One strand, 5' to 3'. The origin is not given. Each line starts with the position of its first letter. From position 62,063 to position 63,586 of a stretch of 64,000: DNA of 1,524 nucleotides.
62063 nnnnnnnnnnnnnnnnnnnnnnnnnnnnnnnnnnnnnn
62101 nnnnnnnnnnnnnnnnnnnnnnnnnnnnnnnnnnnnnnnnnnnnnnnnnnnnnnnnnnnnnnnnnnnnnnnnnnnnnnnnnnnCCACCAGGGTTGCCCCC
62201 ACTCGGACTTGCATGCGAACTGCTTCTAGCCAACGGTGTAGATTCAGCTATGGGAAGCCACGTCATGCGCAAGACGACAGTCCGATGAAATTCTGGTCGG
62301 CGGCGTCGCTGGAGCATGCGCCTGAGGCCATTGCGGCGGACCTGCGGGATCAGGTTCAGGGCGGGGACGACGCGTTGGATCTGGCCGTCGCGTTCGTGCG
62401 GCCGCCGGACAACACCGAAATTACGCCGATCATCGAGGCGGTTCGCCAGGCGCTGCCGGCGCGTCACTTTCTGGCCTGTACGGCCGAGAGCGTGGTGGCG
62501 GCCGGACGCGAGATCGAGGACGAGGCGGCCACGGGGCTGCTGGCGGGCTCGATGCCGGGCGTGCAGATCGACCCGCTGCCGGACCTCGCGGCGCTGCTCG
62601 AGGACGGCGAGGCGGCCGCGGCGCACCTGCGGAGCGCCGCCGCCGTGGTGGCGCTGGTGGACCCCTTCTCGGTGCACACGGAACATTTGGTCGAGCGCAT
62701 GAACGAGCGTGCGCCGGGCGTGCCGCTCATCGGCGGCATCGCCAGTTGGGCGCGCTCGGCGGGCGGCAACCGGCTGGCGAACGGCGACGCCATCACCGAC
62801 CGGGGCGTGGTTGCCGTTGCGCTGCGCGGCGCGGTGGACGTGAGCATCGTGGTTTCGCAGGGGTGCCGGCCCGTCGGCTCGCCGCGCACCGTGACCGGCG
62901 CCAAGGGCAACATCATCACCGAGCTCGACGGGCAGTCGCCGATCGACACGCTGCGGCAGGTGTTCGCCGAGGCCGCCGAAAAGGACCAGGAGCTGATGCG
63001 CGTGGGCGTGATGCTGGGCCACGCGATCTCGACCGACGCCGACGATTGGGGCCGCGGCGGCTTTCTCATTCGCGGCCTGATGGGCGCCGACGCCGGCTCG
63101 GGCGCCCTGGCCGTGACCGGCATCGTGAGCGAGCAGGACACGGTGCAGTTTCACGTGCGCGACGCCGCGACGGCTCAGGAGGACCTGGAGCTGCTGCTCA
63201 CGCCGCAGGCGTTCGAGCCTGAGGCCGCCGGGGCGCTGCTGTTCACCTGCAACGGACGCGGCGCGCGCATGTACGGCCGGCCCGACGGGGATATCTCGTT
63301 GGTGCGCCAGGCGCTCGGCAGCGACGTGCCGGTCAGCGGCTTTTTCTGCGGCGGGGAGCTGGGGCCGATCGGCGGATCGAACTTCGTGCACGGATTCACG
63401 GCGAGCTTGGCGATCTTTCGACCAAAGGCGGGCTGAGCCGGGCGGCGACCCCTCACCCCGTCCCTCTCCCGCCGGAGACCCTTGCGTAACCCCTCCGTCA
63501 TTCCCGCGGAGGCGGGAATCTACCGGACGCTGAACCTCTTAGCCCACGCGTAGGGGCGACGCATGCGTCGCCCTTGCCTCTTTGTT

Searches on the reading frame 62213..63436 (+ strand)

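Call 54: search_protein_families(library=pfam, proteins=[window:62213-63436:+], max_evalue=0.0001)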
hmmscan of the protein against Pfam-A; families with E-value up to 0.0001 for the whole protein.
window:62213-63436:+ (407 aa): 2 families
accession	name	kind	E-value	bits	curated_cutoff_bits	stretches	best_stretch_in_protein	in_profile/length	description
PF08495.15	FIST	-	1.1e-30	107.3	23.2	1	56-241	1-189/189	FIST N domain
PF10442.14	FIST_C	-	5.8e-22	78.7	28.5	1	250-385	8-131/131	FIST C domain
